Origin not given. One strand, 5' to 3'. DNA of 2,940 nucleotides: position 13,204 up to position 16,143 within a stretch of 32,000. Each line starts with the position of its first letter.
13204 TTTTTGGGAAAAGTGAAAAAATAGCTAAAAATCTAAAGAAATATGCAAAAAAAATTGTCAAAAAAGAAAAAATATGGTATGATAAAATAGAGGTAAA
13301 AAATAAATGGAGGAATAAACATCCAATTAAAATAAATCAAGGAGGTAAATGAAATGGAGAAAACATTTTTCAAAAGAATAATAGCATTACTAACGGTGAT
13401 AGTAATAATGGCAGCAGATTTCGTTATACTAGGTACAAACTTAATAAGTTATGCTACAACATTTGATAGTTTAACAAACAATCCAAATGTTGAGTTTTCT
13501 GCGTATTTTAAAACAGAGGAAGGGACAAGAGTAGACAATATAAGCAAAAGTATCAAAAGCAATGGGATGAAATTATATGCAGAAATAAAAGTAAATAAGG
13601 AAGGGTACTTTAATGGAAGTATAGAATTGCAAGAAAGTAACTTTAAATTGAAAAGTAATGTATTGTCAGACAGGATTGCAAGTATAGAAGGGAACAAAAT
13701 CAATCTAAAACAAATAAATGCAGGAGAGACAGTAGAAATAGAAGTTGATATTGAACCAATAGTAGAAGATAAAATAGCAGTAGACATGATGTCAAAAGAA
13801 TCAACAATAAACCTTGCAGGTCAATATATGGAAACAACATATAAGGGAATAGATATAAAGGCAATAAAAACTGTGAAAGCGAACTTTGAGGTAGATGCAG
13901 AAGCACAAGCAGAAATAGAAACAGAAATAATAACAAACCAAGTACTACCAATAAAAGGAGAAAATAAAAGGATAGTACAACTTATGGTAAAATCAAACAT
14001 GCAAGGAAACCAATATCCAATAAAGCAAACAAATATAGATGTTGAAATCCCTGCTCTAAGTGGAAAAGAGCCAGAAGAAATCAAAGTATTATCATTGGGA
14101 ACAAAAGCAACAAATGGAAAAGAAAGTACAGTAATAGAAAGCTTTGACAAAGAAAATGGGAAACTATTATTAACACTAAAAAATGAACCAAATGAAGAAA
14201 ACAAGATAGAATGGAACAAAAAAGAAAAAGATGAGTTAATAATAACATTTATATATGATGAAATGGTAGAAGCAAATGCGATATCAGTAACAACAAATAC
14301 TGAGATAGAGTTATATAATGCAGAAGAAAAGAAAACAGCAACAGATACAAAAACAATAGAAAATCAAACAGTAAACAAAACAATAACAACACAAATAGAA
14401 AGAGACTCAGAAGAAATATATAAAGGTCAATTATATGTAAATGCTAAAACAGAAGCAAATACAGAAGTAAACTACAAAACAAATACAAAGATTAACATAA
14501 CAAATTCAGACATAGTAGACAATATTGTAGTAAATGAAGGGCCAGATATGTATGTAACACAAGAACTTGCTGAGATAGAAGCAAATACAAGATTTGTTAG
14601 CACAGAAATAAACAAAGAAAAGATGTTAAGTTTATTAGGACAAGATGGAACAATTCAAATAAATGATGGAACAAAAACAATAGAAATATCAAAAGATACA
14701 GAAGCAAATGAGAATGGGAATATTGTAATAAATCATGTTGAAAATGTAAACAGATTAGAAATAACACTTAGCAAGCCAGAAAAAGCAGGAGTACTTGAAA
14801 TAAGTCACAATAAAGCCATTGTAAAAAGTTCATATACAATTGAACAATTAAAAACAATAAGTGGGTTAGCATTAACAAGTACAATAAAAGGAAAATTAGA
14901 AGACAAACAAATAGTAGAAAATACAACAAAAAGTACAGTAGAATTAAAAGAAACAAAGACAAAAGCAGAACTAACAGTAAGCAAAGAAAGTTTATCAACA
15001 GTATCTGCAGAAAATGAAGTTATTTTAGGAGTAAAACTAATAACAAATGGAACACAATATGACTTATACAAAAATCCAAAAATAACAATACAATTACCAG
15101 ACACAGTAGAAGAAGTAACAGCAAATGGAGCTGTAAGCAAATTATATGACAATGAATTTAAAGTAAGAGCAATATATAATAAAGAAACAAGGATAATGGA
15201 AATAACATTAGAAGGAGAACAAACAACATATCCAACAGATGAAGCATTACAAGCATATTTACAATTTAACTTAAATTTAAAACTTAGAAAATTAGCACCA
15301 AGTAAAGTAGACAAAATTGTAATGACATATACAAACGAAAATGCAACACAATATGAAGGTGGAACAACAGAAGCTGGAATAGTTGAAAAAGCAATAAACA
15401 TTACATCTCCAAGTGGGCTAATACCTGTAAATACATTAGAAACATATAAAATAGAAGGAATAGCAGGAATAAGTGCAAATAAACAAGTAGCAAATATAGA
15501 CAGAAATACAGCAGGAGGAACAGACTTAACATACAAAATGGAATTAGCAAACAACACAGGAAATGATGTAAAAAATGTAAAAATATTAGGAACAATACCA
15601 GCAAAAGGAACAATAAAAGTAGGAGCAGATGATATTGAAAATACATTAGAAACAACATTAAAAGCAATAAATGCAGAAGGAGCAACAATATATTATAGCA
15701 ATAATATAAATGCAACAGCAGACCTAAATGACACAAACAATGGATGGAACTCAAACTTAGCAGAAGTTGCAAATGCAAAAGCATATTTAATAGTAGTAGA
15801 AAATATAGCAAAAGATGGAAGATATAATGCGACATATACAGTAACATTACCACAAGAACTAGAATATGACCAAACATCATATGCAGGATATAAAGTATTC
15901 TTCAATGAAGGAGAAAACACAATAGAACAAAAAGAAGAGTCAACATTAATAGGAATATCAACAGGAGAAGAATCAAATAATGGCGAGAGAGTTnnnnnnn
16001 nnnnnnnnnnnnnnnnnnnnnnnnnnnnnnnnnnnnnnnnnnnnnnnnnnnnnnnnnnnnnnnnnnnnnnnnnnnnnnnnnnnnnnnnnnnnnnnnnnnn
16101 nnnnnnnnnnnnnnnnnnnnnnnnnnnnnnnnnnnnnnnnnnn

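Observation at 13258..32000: Tandemly duplicated two-gene giant surface-protein module occupying about 58% of the window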

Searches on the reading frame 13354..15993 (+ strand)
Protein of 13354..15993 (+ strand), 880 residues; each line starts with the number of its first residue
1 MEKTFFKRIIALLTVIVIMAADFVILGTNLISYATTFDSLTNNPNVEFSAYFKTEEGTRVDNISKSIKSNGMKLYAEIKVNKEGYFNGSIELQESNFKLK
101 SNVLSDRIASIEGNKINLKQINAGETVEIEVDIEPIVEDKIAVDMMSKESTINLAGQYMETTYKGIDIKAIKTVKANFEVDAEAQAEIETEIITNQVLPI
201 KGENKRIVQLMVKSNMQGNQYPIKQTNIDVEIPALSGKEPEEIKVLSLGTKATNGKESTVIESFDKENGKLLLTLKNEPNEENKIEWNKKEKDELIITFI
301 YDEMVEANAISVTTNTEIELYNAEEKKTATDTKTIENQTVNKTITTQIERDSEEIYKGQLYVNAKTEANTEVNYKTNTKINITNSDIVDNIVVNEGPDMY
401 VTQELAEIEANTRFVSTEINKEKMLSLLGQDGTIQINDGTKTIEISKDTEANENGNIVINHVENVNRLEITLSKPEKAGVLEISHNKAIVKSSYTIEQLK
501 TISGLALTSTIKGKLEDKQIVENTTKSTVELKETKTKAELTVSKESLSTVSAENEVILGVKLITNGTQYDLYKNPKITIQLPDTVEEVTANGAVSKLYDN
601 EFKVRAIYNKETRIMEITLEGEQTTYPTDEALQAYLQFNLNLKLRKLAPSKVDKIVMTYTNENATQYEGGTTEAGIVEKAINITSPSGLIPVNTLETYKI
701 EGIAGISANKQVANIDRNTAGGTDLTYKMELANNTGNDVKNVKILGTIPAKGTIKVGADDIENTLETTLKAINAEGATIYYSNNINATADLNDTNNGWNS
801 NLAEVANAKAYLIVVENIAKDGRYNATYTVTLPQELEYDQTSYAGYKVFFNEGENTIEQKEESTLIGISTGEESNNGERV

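Call 49: predict_structure(alignment_id=A3)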
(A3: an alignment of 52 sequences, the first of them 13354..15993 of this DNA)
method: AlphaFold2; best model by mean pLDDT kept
length: 880 residues; sequences in the alignment: 52
mean_pLDDT: 87.6   pTM: 0.66
mean pLDDT of the five models: 87.6, 87.4, 86.3, 85.8, 85.3
residues with pLDDT >= 90: 490; 70-90: 346; 50-70: 20; < 50: 24
segments of 3 or more residues with pLDDT < 50: 1-3, 22-36, 875-880
pLDDT, mean of each block of 10 residues (from residue 1): 62 70 44 46 86 88 86 89 86 91 86 91 89 87 88 89 76 90 91 90 89 90 93 86 91 87 86 92 86 93 88 94 88 89 89 87 88 93 89 94 92 94 93 92 93 93 89 92 94 91 94 89 92 95 90 87 93 94 87 75 84 86 87 87 88 94 91 93 89 91 86 88 93 91 92 81 92 93 92 91 89 93 93 90 93 84 91 50
secondary structure, 60 per line:
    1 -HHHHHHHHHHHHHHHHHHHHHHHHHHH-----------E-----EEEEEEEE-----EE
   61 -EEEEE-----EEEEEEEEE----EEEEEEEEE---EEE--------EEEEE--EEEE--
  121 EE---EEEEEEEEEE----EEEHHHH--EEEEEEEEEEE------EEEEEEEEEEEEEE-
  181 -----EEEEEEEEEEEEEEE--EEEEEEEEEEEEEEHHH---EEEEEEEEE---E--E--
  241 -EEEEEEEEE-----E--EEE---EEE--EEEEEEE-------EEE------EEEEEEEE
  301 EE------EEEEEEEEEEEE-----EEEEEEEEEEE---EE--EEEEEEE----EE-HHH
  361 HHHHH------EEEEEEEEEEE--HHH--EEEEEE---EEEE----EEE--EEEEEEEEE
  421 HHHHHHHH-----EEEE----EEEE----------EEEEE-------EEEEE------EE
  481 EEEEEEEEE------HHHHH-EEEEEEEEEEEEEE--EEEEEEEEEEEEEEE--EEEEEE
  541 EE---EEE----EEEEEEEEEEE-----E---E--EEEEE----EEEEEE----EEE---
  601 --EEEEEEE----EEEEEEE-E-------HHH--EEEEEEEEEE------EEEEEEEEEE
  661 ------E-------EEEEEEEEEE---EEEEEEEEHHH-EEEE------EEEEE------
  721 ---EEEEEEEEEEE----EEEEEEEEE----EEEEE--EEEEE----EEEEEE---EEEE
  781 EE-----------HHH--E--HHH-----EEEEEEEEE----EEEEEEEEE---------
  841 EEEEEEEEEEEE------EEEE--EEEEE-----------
elements in order (helices of 4 or more, strands of 3 or more residues): H2-28 E46-53 E62-66 E72-80 E85-93 E97-99 E108-112 E115-118 E126-135 E140-142 H143-146 E149-159 E166-179 E186-200 E203-216 E223-231 E242-250 E259-261 E265-267 E270-276 E284-286 E293-302 E309-320 E326-336 E344-350 H358-365 E372-382 E390-395 E399-402 E407-409 E412-420 H421-428 E434-437 E442-445 E456-460 E468-472 E479-489 H496-500 E502-515 E518-532 E535-542 E546-548 E553-563 E576-580 E585-590 E595-597 E603-609 E614-620 E635-644 E651-660 E675-684 E688-695 E700-703 E710-714 E724-734 E739-747 E752-756 E759-763 E768-773 E777-782 E810-818 E823-831 E841-852 E859-862 E865-869

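Call 52: fold_search(model_id=the predicted structure, library=pdb)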
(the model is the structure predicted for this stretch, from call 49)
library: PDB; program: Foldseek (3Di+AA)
matches with E <= 10: 1452; with E <= 0.001: 288
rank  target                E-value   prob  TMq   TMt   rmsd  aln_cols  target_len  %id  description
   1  8beg_A                4.6e-19  1.00  0.16  0.20  25.7       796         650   10  Structure of Ig-like domains from PrgB (released 2022-11-30)
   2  8beg_B                5.9e-18  1.00  0.17  0.20  25.3       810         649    9  Structure of Ig-like domains from PrgB (released 2022-11-30)
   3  3fcs_A                3.3e-15  1.00  0.16  0.16  25.3       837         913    8  Structure of complete ectodomain of integrin aIIBb3 (released 2009-01-20)
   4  8t2v_A                3.5e-15  1.00  0.17  0.16  26.1       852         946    8  Cryo-EM Structures of Full-length Integrin alphaIIbbeta3 in Native Lipids (released 2023-07-26)
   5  8xen_A                6.9e-15  1.00  0.18  0.17  43.1      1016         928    7  Cryo-EM structure of integrin ITGAV/ITGB3 complex, conformation 4 (released 2024-12-18)
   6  6avu_A                1.4e-14  1.00  0.18  0.17  25.8       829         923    9  Human alpha-V beta-3 Integrin (open conformation) in complex with the therapeutic antibody LM609 (released 2017-11-01)
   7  8xez_A                2.9e-14  1.00  0.20  0.19  31.5      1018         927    7  Cryo-EM structure of integrin ITGAV/ITGB3 complex, conformation 5 (released 2024-12-18)
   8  3ije_A                4.5e-14  1.00  0.17  0.16  25.3       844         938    7  Crystal structure of the complete integrin alhaVbeta3 ectodomain plus an Alpha/beta transmembrane fragment (released 2009-09-29)
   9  1jv2_A                5.5e-14  1.00  0.16  0.16  26.3       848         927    8  CRYSTAL STRUCTURE OF THE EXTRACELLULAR SEGMENT OF INTEGRIN ALPHAVBETA3 (released 2001-10-17)
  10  6avq_A                6.7e-14  1.00  0.17  0.16  26.6       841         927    9  The Therapeutic Antibody LM609 Selectively Inhibits Ligand Binding to Human alpha-V beta-3 Integrin via Steric Hindran (released 2017-11-01)
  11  6avr_A                9.0e-14  1.00  0.17  0.16  22.7       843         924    9  Human alpha-V beta-3 Integrin (intermediate conformation) in complex with the therapeutic antibody LM609 (released 2017-11-01)
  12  8xei_A                1.4e-13  1.00  0.17  0.17  26.4      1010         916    8  Cryo-EM structure of integrin ITGAV/ITGB3 complex, conformation 1 (released 2024-12-18)
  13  3fcs_C                2.2e-13  1.00  0.16  0.15  25.2       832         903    8  Structure of complete ectodomain of integrin aIIBb3 (released 2009-01-20)
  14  8xer_A                5.1e-13  1.00  0.19  0.18  33.7      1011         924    8  Cryo-EM structure of integrin ITGAV, ITGB3 and Cilengitide TFA complex, conformation 1 (released 2024-12-18)
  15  7som_D                5.6e-13  1.00  0.10  0.07  48.8       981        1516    8  Ciliary C2 central pair apparatus isolated from Chlamydomonas reinhardtii (released 2022-04-13)
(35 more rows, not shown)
